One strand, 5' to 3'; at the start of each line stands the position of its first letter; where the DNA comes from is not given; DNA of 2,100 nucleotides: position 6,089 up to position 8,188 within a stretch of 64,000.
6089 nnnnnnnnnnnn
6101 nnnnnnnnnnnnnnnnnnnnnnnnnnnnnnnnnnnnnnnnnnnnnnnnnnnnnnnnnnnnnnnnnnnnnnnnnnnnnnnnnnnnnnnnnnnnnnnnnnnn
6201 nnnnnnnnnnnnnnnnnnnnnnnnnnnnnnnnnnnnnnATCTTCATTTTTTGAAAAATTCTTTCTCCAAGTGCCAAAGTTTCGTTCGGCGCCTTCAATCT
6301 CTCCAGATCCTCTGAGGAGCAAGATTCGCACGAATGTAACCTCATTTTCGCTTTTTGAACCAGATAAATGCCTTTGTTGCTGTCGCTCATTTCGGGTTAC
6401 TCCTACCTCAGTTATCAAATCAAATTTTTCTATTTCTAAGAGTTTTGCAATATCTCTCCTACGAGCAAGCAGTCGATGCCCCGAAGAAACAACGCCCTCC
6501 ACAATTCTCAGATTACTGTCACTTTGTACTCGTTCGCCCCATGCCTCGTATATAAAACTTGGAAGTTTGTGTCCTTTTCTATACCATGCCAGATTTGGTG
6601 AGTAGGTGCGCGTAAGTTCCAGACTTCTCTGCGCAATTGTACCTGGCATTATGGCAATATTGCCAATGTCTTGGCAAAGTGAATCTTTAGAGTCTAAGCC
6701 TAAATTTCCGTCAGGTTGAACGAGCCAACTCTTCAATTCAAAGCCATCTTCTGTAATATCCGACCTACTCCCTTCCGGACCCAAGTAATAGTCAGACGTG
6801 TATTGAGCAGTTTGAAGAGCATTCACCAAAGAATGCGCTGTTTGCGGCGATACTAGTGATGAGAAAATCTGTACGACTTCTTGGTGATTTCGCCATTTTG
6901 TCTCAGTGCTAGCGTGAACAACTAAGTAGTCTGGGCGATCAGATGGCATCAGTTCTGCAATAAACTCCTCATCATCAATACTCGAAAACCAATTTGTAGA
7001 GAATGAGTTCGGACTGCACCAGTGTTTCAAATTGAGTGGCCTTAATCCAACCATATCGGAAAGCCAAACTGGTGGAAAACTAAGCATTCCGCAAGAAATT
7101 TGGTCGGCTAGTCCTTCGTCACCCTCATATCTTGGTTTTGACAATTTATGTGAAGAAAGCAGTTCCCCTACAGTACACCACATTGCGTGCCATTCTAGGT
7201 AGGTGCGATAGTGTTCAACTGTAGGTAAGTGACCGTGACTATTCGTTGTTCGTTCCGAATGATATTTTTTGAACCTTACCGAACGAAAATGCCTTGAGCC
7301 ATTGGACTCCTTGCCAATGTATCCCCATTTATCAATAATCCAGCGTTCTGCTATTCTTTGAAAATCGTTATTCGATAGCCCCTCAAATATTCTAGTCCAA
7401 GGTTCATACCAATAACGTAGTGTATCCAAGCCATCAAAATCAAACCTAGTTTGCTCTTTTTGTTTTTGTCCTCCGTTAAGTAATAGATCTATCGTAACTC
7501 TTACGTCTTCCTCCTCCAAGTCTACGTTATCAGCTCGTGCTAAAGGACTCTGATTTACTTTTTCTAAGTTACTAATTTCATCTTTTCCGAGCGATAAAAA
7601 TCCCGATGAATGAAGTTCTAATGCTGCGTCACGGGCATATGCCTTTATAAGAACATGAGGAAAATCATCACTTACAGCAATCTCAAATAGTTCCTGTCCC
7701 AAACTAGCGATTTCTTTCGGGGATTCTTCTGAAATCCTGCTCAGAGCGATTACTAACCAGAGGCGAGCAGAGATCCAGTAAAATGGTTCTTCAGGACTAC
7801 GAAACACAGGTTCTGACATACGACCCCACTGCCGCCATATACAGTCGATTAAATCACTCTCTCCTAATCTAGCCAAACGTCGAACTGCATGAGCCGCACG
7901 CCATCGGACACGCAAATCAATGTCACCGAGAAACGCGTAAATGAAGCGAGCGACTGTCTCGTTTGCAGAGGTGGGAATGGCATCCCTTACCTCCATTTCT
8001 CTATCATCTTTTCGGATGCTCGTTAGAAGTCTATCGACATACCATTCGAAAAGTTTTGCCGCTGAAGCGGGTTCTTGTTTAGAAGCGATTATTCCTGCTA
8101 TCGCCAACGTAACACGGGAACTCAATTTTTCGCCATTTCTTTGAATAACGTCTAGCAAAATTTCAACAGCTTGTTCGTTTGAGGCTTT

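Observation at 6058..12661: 2141-aa nuclease-STAND-helical repeat protein (Avs-like) with a conserved 155-nt out-of-frame overlapping small gene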

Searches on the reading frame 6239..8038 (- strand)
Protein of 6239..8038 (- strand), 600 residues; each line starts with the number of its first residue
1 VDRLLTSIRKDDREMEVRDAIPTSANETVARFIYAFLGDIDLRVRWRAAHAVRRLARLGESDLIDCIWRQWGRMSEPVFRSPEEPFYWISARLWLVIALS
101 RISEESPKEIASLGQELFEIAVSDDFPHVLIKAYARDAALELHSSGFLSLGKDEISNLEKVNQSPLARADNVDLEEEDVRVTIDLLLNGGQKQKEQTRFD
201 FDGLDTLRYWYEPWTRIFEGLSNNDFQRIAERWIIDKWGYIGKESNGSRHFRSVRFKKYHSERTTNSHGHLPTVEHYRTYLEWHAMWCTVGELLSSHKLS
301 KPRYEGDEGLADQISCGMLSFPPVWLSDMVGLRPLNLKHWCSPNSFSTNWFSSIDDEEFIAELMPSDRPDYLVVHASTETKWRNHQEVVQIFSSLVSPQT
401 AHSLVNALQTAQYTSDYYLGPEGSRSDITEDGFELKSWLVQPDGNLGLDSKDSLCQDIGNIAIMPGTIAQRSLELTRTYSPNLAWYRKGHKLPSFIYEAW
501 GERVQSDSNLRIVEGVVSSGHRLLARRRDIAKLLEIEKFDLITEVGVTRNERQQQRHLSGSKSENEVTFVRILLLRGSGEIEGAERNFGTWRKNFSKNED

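Call 21: find_homologous_proteins(query=window:6239-8038:-, max_evalue=0.00001)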
Query window:6239-8038:- (600 aa): 62 proteins with E <= 0.00001 among 8000 candidates.
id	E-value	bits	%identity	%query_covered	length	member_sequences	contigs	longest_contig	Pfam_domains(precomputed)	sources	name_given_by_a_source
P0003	2.7e-163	563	46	99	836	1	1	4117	-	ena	-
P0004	1.3e-152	528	47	89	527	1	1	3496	-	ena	-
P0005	1.3e-131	458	40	99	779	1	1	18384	-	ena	-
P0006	1.5e-123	432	36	99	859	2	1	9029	-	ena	-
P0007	2.0e-117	411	37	100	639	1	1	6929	-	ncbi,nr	ncbi:MAG TPA: hypothetical protein VK399_06185, partial [Longimicrobiaceae bacterium]|nr:hypothetica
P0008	3.5e-116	407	37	99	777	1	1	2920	-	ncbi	-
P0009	4.6e-116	407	40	96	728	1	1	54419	-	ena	-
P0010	4.2e-115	404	38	98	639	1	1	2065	-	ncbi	-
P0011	1.4e-112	395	39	99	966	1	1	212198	-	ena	-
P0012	1.2e-111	392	37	99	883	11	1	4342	-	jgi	jgi:hypothetical protein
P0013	2.3e-110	388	36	98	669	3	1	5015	-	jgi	-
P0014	3.6e-110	387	36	99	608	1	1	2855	-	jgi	jgi:hypothetical protein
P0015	5.2e-110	387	36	99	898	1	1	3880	-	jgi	jgi:hypothetical protein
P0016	5.7e-110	387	37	99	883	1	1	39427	-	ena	-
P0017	1.3e-109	386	35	99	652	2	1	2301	-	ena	-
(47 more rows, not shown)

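Call 23: find_related_loci(query=A1, collection=genome_contigs, flank=4000)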
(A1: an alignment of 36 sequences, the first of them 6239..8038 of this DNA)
Query A1 (600 aa) in genome_contigs; peptide patterns used: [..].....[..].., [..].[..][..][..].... (x = any residue, [..] = any of these).
125 stretches matched a pattern; 110 encode a relative of the query (tblastn E <= 1e-3); the best 80 are kept; 80 distinct loci.
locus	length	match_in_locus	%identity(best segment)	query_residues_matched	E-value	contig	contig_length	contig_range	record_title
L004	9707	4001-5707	49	18-594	0e+0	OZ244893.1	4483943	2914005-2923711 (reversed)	MAG: Alphaproteobacteria bacterium isolate 8d260e76-c7c9-464a-a4bf-10cd05cc896f genome assembly, chromosome: 1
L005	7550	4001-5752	42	1-592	3e-148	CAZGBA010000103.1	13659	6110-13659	MAG TPA_asm: uncultured Xanthomonas sp. isolate binchicken_co386_102 genome assembly, contig: NODE_1967_length_13659_cov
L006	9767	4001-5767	41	1-596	2e-145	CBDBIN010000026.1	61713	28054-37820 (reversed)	MAG: Terriglobia bacterium isolate d1c3b3d4-6a15-40f0-a509-e9ece1a5a339 genome assembly, contig: contig_26, whole genome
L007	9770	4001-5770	40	1-594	8e-140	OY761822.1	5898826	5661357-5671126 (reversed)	MAG: Gammaproteobacteria bacterium isolate 26270776-605d-492c-ad89-c005c466fdfd genome assembly, chromosome: 1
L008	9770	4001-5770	41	3-600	9e-149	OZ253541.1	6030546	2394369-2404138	MAG: Candidatus Rariloculaceae bacterium isolate 9a525eeb-f008-4404-a84b-82d39665a360 genome assembly, chromosome: 1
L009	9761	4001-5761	39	1-594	8e-137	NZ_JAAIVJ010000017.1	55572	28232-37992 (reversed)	Tabrizicola oligotrophica strain KMS-5 contig00017, whole genome shotgun sequence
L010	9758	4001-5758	39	1-596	2e-135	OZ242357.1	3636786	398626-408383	MAG: Pseudomonadales bacterium isolate 7205e55f-24b8-4b69-9cd3-4ba8f95682cb genome assembly, chromosome: 1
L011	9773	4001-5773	41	1-594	1e-133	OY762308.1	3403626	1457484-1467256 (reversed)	MAG: Thalassobaculaceae bacterium isolate 5c6d9c6b-b926-402d-abe3-0c42e6ecaae7 genome assembly, chromosome: 1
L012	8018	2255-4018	37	1-594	1e-131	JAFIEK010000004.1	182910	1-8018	MAG: Pararhodobacter sp. isolate BM_Day12_Bin.30 NODE_16_length_182910_cov_33.933182, whole genome shotgun sequence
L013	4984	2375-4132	36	3-594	2e-132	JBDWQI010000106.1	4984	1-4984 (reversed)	MAG: Sulfitobacter sp. isolate AQ.60.F.B1_47_62 AQ_60_F_B1_47_62_000000000130, whole genome shotgun sequence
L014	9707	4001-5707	39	20-591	2e-122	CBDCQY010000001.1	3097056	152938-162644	MAG: Alphaproteobacteria bacterium isolate cd2235a2-62e1-4177-9456-ff53b2284e8b genome assembly, contig: contig_1, whole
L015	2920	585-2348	37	1-591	1e-125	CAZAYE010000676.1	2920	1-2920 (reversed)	MAG TPA_asm: uncultured Enterobacteriaceae bacterium isolate binchicken_co21_381 genome assembly, contig: NODE_64866_len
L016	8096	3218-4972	37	3-591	3e-120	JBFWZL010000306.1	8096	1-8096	MAG: Candidatus Binatia bacterium isolate CA_2019_TPBS_187 NODE_33852_length_8096_cov_3.484502_TPBS, whole genome shotgu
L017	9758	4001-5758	36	1-591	3e-118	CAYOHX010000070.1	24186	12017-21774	MAG TPA_asm: uncultured Anaerolinea sp. isolate SRP167436_co1_87 genome assembly, contig: NODE_3112_length_24186_cov_26.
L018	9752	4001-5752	36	3-591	6e-118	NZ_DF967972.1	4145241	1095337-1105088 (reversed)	Longilinea arvoryzae strain KOME-1, whole genome shotgun sequence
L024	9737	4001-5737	36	1-591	1e-109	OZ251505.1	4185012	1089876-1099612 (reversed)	MAG: uncultured Candidatus Binatia bacterium isolate 3702f2bb-6743-416a-8e02-efa82259b27a genome assembly, chromosome: 1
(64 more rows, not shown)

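Call 34: search_dna_similar(query=window:6239-8038:-, collection=plasmids, mode=protein, max_rows=10)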
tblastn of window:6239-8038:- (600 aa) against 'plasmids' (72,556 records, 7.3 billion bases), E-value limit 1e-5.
Records with a match: 15; places in all: 15; records where one place covers at least 80% of the query: 5.
Best place of each record, by identity: <60% 15.
By first word of the organism name: Rhodococcus 3; Janthinobacterium 2; Rhizobium 1; Klebsiella 1; Priestia 1; Shewanella 1; Tistrella 1; Acinetobacter 1; Halomonas 1; Aliarcobacter 1; and 2 more.
By predicted mobility (MOB-suite, as given by PLSDB): non-mobilizable 11; mobilizable 2; conjugative 2.
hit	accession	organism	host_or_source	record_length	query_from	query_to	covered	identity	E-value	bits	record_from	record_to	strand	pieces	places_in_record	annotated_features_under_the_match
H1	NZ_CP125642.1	Rhizobium sp. BT03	Phaseolus vulgaris,Pure culture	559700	2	594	99%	33.9%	3e-82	289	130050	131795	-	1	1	hypothetical protein (x2)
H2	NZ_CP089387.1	Klebsiella variicola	Homo sapiens,blood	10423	22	593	95%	28.8%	5e-41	167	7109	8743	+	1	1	avs3a: AVAST type 3 anti-phage nuclease/ATPase Avs3a | avs3b: AVAST type 3 anti-phage proein Avs3b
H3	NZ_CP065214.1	Priestia megaterium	mulberry,cell culture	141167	22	596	96%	26.5%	1e-28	129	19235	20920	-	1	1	ATP-binding protein | hypothetical protein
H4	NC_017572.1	Shewanella baltica BA175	-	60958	22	559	90%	25.9%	2e-20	103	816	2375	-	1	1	hypothetical protein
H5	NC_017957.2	Tistrella mobilis KA081020-065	-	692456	1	465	78%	29.1%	7e-27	124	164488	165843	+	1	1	hypothetical protein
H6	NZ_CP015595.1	Acinetobacter sp. NCu2D-2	Mus musculus,cell culture,tracheal swab ...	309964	86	581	83%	25.9%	1e-25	120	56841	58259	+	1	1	hypothetical protein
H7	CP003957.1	Rhodococcus opacus PD630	-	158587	22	466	74%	27.1%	3e-9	68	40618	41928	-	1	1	hypothetical protein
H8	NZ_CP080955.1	Rhodococcus opacus PD630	cell culture,environmental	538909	22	466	74%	27.1%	3e-9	68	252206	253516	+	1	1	hypothetical protein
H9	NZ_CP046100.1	Rhodococcus sp. AQ5-07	Metagenomic Assembly,Chronically low ...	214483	20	476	76%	26.0%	2e-7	62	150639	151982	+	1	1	hypothetical protein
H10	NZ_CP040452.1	Halomonas sp. PA16-9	-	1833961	71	458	65%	27.3%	2e-13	82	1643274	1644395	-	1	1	none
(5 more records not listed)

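Call 35: get_annotated_region(hit=H2, flank=6000)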
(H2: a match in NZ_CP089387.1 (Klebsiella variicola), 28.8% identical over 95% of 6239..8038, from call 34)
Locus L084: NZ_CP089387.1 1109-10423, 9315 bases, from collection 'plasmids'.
description: Klebsiella variicola subsp. variicola strain KPN692 plasmid pKPN692_2, complete sequence
organism: Klebsiella variicola (NCBI taxid 2590157)
taxonomy: Bacteria; Pseudomonadota; Gammaproteobacteria; Enterobacterales; Enterobacteriaceae; Klebsiella; Klebsiella variicola
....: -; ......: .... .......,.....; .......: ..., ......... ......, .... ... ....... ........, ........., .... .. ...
typing (MOB-suite, as given by PLSDB): non-mobilizable
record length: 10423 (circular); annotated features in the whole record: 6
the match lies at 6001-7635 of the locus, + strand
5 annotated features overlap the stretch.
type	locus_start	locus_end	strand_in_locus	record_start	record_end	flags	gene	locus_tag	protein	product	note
CDS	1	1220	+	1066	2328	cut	-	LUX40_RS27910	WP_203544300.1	hypothetical protein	-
CDS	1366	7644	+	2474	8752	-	avs3a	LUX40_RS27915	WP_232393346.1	AVAST type 3 anti-phage nuclease/ATPase Avs3a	-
CDS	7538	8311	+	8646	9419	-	avs3b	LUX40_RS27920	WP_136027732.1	AVAST type 3 anti-phage proein Avs3b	-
CDS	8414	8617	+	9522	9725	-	-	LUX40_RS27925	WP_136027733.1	hypothetical protein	-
CDS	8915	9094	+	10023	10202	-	-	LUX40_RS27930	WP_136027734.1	hypothetical protein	-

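Call 36: get_annotated_region(hit=H1, flank=3000)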
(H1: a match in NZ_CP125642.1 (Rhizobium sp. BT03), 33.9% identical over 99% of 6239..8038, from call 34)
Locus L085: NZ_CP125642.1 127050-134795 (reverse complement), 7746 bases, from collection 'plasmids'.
description: Rhizobium sp. BT03 plasmid pRspBT03e, complete sequence
organism: Rhizobium sp. BT03 (NCBI taxid 3045156)
taxonomy: Bacteria; Pseudomonadota; Alphaproteobacteria; Hyphomicrobiales; Rhizobiaceae; Rhizobium; Rhizobium sp. BT03
host: -; source: Phaseolus vulgaris,Pure culture; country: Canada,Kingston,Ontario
typing (MOB-suite, as given by PLSDB): non-mobilizable
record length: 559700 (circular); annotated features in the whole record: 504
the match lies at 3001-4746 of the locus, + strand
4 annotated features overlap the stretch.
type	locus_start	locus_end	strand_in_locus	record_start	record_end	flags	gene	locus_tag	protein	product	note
CDS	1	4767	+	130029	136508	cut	-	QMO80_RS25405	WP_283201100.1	hypothetical protein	-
CDS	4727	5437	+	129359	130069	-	-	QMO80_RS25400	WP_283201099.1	hypothetical protein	-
CDS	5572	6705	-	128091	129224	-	ugpC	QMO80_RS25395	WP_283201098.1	sn-glycerol-3-phosphate ABC transporter ATP-binding protein UgpC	-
CDS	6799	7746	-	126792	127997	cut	-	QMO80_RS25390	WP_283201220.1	extracellular solute-binding protein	-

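Call 61: search_protein_families(library=pfam, proteins=[L004:5574-6335:+, L084:7490-8308:+, L024:5610-6473:+], max_evalue=1)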
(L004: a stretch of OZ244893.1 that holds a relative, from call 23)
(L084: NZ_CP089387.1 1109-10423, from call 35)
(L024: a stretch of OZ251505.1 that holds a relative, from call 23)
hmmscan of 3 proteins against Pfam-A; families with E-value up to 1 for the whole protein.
L004:5574-6335:+ (254 aa): 2 families
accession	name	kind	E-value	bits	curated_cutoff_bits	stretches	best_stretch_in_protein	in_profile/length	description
PF16867.11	DMSP_lyase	-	0.052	13.7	27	1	188-251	11-68/162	Dimethlysulfonioproprionate lyase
PF22011.2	DUF6931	-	0.13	12.8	27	1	175-203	42-70/145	Family of unknown function (DUF6931)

L084:7490-8308:+ (273 aa): 1 family
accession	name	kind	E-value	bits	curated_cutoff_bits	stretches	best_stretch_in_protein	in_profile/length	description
PF03908.18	Sec20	-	0.16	12.4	27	1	18-63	23-71/92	Sec20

L024:5610-6473:+ (288 aa): 1 family
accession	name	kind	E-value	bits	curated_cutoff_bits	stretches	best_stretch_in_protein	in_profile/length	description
PF20031.4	DUF6437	-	0.26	11.6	27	0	87-126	6-43/76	Family of unknown function (DUF6437)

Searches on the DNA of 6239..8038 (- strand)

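Call 32: search_dna_similar(query=L015:1500-2920:+, collection=ecoli_genomes, mode=distant, max_rows=8)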
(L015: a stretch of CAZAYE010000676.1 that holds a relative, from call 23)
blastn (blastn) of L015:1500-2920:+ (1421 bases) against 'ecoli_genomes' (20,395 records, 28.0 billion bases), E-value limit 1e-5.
No match.
